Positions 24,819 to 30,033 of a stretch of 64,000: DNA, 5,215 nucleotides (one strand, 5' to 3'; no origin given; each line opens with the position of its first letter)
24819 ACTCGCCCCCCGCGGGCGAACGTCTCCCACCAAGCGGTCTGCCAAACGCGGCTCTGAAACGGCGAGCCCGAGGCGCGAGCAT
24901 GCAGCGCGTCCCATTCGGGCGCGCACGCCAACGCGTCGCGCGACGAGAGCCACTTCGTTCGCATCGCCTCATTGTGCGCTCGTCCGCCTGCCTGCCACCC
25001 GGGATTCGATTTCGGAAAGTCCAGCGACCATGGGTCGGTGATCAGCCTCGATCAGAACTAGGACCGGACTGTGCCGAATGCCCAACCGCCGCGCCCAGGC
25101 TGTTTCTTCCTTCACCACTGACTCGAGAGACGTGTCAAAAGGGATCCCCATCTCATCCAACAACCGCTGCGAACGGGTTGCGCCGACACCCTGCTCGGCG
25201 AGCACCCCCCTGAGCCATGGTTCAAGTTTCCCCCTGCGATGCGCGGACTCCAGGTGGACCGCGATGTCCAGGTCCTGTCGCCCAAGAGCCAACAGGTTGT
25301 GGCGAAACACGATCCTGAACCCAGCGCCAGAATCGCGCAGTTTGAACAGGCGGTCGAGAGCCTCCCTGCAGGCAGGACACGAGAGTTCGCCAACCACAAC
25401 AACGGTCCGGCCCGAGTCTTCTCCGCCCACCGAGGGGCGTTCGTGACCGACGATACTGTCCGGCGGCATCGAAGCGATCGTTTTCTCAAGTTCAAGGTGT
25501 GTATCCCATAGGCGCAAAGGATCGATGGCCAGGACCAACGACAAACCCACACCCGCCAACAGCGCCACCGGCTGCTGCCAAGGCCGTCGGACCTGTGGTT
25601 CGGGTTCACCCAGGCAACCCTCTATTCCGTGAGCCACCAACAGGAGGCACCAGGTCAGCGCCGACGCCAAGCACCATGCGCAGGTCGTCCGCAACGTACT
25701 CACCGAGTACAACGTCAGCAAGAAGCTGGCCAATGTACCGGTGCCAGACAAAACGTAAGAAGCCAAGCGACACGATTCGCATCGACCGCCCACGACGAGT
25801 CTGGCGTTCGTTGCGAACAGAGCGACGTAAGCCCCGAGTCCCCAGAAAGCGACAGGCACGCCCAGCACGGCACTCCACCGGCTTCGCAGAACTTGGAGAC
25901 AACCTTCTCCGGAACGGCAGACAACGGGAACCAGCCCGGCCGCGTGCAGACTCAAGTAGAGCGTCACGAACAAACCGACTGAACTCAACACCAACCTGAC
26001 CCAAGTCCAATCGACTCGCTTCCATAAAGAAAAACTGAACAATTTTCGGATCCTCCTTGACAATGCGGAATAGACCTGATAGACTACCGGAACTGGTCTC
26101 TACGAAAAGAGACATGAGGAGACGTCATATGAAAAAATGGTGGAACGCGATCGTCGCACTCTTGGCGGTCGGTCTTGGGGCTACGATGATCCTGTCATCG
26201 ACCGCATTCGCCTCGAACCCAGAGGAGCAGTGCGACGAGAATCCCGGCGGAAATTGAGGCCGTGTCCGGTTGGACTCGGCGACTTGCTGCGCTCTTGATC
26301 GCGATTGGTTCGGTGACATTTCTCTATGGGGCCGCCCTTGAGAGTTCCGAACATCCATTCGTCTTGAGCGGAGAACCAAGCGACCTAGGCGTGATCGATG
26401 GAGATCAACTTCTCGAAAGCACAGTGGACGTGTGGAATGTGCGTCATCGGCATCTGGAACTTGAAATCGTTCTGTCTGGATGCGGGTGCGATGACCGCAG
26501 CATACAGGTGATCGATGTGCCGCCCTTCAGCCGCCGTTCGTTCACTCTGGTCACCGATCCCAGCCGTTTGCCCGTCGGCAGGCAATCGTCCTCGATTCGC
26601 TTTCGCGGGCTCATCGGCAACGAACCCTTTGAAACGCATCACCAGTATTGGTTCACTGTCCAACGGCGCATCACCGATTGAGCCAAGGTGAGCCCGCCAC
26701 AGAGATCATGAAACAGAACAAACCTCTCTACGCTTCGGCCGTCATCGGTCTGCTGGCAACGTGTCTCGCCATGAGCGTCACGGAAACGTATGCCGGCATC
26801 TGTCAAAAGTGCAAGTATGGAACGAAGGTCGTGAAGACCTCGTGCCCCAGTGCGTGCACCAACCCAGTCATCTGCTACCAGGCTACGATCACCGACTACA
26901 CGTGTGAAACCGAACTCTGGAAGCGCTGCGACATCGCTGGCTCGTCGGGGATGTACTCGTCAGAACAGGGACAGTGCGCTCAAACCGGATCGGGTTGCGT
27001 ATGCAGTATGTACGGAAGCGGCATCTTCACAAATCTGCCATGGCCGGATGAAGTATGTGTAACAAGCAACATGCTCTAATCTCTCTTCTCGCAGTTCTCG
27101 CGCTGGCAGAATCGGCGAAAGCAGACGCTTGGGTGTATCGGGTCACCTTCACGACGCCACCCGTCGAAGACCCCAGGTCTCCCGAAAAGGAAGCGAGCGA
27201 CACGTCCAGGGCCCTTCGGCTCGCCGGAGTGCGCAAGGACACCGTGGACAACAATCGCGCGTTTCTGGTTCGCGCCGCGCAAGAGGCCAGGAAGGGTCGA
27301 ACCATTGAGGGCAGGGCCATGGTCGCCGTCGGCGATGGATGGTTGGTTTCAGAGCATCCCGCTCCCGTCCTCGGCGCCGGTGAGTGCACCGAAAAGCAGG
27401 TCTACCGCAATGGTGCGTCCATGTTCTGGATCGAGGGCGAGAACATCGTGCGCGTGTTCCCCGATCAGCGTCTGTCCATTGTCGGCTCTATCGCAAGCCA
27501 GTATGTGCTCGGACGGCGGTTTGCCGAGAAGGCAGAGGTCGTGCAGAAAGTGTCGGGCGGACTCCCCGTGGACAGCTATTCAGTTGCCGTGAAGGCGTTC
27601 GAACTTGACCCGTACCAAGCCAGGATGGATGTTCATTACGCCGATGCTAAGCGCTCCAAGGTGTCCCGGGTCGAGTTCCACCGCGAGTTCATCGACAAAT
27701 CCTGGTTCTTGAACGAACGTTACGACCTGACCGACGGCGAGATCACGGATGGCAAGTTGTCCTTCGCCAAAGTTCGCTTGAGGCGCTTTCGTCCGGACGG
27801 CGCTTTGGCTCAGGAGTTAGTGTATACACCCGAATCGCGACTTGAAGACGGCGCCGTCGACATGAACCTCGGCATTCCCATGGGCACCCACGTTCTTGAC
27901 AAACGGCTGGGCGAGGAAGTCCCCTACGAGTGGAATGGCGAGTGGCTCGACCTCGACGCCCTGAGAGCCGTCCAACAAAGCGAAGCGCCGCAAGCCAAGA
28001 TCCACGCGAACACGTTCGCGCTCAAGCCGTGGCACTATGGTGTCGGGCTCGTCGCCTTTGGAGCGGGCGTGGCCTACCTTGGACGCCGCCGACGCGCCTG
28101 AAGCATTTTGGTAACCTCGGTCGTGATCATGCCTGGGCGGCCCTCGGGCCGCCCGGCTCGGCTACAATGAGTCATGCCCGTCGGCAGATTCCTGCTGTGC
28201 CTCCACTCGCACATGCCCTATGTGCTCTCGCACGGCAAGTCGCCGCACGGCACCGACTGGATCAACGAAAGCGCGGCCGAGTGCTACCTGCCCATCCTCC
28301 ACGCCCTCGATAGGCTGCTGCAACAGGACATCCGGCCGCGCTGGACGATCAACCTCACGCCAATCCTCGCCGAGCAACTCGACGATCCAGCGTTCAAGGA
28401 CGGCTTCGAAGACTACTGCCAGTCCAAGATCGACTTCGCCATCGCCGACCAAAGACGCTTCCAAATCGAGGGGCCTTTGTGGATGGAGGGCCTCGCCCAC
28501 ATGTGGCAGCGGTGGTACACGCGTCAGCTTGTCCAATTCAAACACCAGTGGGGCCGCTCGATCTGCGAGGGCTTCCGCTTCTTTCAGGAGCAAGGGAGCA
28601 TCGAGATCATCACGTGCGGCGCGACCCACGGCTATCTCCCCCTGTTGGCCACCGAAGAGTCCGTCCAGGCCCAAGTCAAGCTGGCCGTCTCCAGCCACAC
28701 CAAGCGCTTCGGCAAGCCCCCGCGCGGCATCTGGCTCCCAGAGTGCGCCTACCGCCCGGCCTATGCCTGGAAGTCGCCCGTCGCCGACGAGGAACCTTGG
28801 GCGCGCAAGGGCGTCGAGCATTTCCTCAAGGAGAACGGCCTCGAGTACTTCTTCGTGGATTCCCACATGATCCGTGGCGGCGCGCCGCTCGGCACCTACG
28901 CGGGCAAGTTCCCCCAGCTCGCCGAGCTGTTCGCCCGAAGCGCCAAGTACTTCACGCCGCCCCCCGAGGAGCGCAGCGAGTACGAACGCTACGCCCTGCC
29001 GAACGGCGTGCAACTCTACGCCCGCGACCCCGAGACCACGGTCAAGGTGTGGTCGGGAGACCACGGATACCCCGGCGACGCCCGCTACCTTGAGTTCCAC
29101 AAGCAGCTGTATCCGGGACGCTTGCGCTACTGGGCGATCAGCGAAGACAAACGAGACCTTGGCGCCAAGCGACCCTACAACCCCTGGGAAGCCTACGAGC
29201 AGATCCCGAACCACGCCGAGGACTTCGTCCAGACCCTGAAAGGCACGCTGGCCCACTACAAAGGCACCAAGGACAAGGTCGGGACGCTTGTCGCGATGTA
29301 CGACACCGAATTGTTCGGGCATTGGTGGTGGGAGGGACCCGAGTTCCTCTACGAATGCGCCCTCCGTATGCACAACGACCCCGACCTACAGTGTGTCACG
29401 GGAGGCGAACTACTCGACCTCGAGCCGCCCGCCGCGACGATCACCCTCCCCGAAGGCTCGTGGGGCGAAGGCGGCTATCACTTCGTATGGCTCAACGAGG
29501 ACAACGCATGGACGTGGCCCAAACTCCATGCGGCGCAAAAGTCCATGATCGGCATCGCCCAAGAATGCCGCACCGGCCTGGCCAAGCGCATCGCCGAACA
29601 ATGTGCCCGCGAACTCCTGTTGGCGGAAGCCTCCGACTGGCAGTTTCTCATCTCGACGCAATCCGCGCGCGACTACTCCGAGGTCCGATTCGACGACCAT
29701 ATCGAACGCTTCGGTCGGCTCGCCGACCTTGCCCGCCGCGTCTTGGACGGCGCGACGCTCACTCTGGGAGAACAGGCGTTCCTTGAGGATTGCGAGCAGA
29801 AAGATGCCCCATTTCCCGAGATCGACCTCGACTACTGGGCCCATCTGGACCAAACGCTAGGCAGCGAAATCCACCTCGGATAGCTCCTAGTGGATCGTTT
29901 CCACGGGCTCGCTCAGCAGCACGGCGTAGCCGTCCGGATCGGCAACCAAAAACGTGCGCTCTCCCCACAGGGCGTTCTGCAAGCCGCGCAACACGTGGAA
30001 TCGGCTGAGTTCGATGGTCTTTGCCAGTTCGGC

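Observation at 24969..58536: Recurring module in three loci: membrane thiol-disulfide oxidoreductase plus Cys-rich exported protein, with a prepilin-like protein in two of them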

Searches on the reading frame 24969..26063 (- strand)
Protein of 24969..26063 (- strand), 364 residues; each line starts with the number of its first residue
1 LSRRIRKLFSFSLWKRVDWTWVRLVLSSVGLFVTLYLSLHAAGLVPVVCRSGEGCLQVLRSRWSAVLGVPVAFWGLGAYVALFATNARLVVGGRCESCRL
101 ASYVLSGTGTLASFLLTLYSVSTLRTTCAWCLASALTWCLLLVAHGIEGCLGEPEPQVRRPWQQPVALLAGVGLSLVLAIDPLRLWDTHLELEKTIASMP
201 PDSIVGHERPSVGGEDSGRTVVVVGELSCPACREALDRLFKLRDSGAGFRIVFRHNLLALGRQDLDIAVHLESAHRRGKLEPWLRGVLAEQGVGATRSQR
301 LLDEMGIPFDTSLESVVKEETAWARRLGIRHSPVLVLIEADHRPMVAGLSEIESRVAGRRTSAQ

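Call 3: search_protein_families(library=pfam, max_evalue=0.1, proteins=[window:24969-26063:-])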
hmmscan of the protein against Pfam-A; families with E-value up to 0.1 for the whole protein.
window:24969-26063:- (364 aa): 3 families
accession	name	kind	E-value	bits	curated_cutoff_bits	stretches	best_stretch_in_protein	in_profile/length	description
PF07884.19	VKOR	-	2.6e-16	60.4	27.5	1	21-143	1-131/134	Vitamin K epoxide reductase family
PF13462.12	Thioredoxin_4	-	0.02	15.5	23.2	1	210-268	6-66/165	Thioredoxin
PF13098.12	Thioredoxin_2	-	0.037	14.8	27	0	218-343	6-86/104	Thioredoxin-like domain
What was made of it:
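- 24969..26042 (-): Locus A oxidoreductase: VKOR domain fused to a DsbA-like thioredoxin domain (357 aa as called; the ORF extends to 26063). Pfam VKOR E = 2.6e-16, 60.4 bits against a cut-off of 27.5 (call 3).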

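Call 8: search_protein_families(library=ncbifam, max_evalue=0.1, proteins=[window:24969-26063:-])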
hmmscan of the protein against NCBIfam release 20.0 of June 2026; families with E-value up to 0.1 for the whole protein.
window:24969-26063:- (364 aa): 1 family
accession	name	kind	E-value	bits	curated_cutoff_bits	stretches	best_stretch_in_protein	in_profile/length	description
NF011480.0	PRK14889.1-4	equivalog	0.012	16.1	120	1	24-142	10-122/132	VKOR family protein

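Call 32: search_solved_structures(query=window:24969-26063:-, max_evalue=1, show_alignments=1)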
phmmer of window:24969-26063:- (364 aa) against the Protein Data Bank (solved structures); distinct sequences matched with E-value up to 1: 6.
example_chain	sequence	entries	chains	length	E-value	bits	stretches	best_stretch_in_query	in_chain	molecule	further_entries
3gyk_A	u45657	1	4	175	0.00029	23.1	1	209-340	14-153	27kDa outer membrane protein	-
4nv2_A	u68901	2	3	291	0.0035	19.5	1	20-136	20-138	VKORC1/thioredoxin domain protein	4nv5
4nv6_A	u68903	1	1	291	0.0035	19.5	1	20-136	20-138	VKORC1/thioredoxin domain protein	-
3kp9_A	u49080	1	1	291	0.033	16.3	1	20-136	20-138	VKORC1/thioredoxin domain protein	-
7rgv_A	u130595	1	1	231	0.52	12.4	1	220-312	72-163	Thioredoxin domain-containing protein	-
9edl_A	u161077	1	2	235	0.55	12.3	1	201-255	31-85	Conserved hypothetical lipoprotein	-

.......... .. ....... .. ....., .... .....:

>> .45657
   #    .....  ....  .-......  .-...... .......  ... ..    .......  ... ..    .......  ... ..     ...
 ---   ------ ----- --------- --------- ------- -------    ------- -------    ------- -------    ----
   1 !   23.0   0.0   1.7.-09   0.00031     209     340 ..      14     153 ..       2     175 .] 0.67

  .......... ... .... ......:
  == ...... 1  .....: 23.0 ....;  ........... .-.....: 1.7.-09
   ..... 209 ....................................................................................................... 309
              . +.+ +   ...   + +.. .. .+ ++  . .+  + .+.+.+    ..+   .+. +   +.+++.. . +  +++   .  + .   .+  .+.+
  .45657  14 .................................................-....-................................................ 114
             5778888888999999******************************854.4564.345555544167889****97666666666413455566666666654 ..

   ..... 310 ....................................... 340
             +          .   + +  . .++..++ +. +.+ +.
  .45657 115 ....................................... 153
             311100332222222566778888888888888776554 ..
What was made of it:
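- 24969..26042 (-): The C-terminal domain matches the DsbA-like PDB entry 3gyk at 2.9e-4 and Synechococcus VKOR 4nv2 at 3.5e-3 (call 32).
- On VKOR family (PF07884): locus A enzyme: The DsbA-like domain matches PDB 3gyk at 2.9e-4 (call 32).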

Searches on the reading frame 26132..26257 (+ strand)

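Call 3: search_protein_families(library=pfam, max_evalue=0.1, proteins=[window:26132-26257:+])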
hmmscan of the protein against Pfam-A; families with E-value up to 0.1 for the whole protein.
window:26132-26257:+ (41 aa): 0 families

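Call 8: search_protein_families(library=ncbifam, max_evalue=0.1, proteins=[window:26132-26257:+])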
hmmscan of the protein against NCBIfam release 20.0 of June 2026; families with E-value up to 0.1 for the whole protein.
window:26132-26257:+ (41 aa): 1 family
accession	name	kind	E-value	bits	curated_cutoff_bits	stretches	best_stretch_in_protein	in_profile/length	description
NF053549.1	FtsL_Actino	equivalog_domain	0.099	12.5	55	0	6-25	6-25/83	cell division protein FtsL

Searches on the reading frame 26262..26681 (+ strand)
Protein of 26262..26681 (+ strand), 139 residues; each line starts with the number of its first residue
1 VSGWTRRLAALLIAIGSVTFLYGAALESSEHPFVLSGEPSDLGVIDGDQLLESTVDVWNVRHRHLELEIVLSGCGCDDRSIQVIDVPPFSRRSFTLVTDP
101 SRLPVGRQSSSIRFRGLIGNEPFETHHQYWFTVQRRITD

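Call 3: search_protein_families(library=pfam, max_evalue=0.1, proteins=[window:26262-26681:+])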
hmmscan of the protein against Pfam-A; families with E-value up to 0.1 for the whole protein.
window:26262-26681:+ (139 aa): 0 families

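Call 8: search_protein_families(library=ncbifam, max_evalue=0.1, proteins=[window:26262-26681:+])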
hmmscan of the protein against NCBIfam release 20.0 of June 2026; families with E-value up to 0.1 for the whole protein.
window:26262-26681:+ (139 aa): 0 families

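Call 50: search_protein_families(library=pfam, max_evalue=10, proteins=[window:26262-26681:+])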
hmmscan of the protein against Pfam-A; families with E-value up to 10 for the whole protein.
window:26262-26681:+ (139 aa): 0 families

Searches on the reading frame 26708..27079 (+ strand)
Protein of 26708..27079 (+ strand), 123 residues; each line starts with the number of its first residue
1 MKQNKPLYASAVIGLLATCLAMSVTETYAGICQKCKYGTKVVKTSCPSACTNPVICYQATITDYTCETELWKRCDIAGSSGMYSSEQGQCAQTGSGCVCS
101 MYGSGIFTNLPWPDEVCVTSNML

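Call 3: search_protein_families(library=pfam, max_evalue=0.1, proteins=[window:26708-27079:+])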
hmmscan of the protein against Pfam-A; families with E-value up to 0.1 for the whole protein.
window:26708-27079:+ (123 aa): 0 families

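Call 8: search_protein_families(library=ncbifam, max_evalue=0.1, proteins=[window:26708-27079:+])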
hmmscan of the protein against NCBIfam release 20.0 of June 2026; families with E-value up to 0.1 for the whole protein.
window:26708-27079:+ (123 aa): 0 families

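Call 50: search_protein_families(library=pfam, max_evalue=10, proteins=[window:26708-27079:+])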
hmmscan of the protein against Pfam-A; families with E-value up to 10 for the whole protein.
window:26708-27079:+ (123 aa): 0 families
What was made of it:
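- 26708..27079 (+): Locus A Cys-rich exported protein, 123 aa, 12 Cys. No family hit (calls 3, 50).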

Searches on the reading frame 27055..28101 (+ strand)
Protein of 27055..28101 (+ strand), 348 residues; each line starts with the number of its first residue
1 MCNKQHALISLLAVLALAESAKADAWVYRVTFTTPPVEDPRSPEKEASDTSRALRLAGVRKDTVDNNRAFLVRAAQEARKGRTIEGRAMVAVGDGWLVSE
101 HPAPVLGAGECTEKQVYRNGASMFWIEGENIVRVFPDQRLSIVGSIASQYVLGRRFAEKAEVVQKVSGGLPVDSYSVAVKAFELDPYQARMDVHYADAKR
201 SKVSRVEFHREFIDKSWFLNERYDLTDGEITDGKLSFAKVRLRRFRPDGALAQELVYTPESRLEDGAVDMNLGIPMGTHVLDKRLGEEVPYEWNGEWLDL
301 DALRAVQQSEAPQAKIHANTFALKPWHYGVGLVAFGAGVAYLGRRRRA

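Call 3: search_protein_families(library=pfam, max_evalue=0.1, proteins=[window:27055-28101:+])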
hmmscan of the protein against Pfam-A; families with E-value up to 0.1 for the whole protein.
window:27055-28101:+ (348 aa): 0 families

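Call 8: search_protein_families(library=ncbifam, max_evalue=0.1, proteins=[window:27055-28101:+])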
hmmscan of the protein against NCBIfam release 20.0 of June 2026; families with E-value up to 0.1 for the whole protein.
window:27055-28101:+ (348 aa): 0 families

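Call 35: find_encoding_contigs(protein=window:27055-28101:+, flank=6000, max_places=8)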
Protein window:27055-28101:+ (348 aa): 6 contigs read that carry it; 5 places shown.
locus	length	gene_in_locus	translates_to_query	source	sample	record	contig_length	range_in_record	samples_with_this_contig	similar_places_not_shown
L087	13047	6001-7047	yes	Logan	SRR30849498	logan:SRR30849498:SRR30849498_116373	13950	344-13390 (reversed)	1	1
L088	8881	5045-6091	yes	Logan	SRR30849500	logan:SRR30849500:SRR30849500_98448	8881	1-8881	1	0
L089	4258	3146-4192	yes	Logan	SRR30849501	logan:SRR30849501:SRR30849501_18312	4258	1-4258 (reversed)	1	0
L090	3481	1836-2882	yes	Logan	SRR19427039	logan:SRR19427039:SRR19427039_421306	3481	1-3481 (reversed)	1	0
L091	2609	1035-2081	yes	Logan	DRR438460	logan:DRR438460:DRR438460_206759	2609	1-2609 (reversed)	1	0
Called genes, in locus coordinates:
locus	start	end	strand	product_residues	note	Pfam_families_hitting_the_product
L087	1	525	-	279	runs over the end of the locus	PF04951:Peptidase_M55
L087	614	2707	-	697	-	-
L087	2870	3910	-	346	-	PF13480:Acetyltransf_6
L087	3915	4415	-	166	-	-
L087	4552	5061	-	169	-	-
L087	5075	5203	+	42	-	-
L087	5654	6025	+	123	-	-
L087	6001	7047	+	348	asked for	-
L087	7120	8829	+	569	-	PF03065:Glyco_hydro_57, PF09210:BE_C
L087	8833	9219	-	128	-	PF00903:Glyoxalase, PF12681:Glyoxalase_2 (faint), PF18029:Glyoxalase_6 (weak)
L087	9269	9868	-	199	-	-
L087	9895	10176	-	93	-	-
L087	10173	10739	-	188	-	-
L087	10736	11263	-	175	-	-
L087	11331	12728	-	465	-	PF02233:PNTB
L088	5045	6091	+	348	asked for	-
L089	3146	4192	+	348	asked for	-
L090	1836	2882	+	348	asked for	-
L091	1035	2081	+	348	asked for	-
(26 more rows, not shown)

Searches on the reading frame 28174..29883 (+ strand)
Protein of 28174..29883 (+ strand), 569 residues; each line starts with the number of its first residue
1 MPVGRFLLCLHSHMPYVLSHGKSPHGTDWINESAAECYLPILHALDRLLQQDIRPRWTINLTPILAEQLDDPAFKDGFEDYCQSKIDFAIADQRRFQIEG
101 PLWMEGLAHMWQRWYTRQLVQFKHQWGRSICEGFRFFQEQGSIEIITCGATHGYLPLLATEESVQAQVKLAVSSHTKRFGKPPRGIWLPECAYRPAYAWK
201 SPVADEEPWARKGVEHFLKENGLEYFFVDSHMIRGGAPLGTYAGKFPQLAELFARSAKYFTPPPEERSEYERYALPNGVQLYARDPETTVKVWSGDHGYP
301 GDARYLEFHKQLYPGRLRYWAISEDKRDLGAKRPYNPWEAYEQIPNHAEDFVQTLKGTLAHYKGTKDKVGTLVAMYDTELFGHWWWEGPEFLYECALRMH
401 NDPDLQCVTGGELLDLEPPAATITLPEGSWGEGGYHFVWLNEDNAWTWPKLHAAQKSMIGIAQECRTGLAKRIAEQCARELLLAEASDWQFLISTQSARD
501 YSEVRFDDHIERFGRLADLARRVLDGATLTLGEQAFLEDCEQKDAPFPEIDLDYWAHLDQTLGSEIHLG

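Call 15: find_related_loci(query=window:28174-29883:+, collection=genome_contigs, flank=10000)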
Query window:28174-29883:+ (569 aa) in genome_contigs; peptide patterns used: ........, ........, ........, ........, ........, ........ (x = any residue, [..] = any of these).
270 stretches matched a pattern; 249 encode a relative of the query (tblastn E <= 1e-3); the best 80 are kept; 80 distinct loci.
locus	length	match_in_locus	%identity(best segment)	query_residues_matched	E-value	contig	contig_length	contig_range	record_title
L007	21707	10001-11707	96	1-569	0e+0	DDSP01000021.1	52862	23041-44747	MAG TPA_asm: Chthonomonas sp. UBA2387 UBA2387_contig_7313, whole genome shotgun sequence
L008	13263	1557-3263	96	1-569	0e+0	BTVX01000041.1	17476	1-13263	MAG: Chthonomonas sp. AMX-MBFR-81 DNA, sequence41, whole genome shotgun sequence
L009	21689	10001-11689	76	1-562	0e+0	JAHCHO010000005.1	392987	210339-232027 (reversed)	MAG: Fimbriimonadaceae bacterium isolate TGS_ARM4 ARM4_5, whole genome shotgun sequence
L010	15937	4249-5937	74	1-562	0e+0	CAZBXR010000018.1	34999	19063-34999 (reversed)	MAG TPA_asm: uncultured Chthonomonas sp. isolate SRP199154_co2_220 genome assembly, contig: NODE_694_length_34999_cov_40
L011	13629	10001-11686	73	1-561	0e+0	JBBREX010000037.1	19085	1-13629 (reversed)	MAG: Fimbriimonadales bacterium isolate Co_metawrap_2535 Cmw_2535_k141_29048410_length_19085_cov_7.0000, whole genome sh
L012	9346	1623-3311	73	1-562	0e+0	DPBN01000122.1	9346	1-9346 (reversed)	MAG TPA_asm: Armatimonadota bacterium isolate UBA8783 contig_2886, whole genome shotgun sequence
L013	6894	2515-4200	72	1-562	0e+0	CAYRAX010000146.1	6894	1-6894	MAG TPA_asm: uncultured Chthonomonas sp. isolate SRP189682_co1_372 genome assembly, contig: NODE_29617_length_6894_cov_5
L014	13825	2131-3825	71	1-565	0e+0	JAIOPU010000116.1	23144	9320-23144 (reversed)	MAG: Armatimonadota bacterium isolate LakeFargette_0920_ALND_MAG_54_8 LacPavin_0920_ALND_scaffold_162522, whole genome s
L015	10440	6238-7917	73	1-559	0e+0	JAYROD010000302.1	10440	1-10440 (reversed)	MAG: Fimbriimonadaceae bacterium isolate XM2_XAASGE4bin.6 k141_920467, whole genome shotgun sequence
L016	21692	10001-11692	72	1-563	0e+0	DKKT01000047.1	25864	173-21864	MAG TPA_asm: Chthonomonas sp. UBA6659 UBA6659_contig_1579, whole genome shotgun sequence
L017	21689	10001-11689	71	1-562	0e+0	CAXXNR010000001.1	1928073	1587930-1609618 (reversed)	MAG: Fimbriimonadaceae bacterium isolate 939668e7-54b4-418c-928c-765401946cf0 genome assembly, contig: contig_1, whole g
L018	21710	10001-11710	71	1-556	0e+0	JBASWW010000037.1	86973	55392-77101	MAG: Fimbriimonadaceae bacterium isolate MFD03231_ilm_asm_bin11 k127_62977, whole genome shotgun sequence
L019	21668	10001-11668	72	1-555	0e+0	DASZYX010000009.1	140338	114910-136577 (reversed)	MAG TPA_asm: Fimbriimonadaceae bacterium isolate SMAG_U6221 k141_520752, whole genome shotgun sequence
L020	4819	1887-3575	71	1-562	0e+0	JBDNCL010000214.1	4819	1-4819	MAG: Fimbriimonadaceae bacterium isolate YM_bin3_OCT21 C214, whole genome shotgun sequence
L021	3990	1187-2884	71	1-565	0e+0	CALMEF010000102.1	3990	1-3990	MAG TPA_asm: uncultured Armatimonadetes bacterium isolate SRR2107210_bin.46_CONCOCT_v1.1_MAG genome assembly, contig: ER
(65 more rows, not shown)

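Call 50: search_protein_families(library=pfam, max_evalue=10, proteins=[L007:14886-15410:-, L008:6442-6966:-])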
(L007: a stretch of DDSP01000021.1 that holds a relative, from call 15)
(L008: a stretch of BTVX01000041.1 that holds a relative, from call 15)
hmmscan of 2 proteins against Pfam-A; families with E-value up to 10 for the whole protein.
L007:14886-15410:- (174 aa): 2 families
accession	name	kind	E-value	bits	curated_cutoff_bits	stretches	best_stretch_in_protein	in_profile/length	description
PF13911.12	AhpC-TSA_2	-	0.072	13.9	27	1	100-134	14-48/114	AhpC/TSA antioxidant enzyme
PF08534.16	Redoxin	-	0.11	12.8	26.6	1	72-155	32-128/148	Redoxin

L008:6442-6966:- (174 aa): 2 families
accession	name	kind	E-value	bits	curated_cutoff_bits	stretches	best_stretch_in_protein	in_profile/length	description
PF13911.12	AhpC-TSA_2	-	0.011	16.5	27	1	101-138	15-52/114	AhpC/TSA antioxidant enzyme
PF08534.16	Redoxin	-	0.032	14.5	26.6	1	72-157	32-130/148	Redoxin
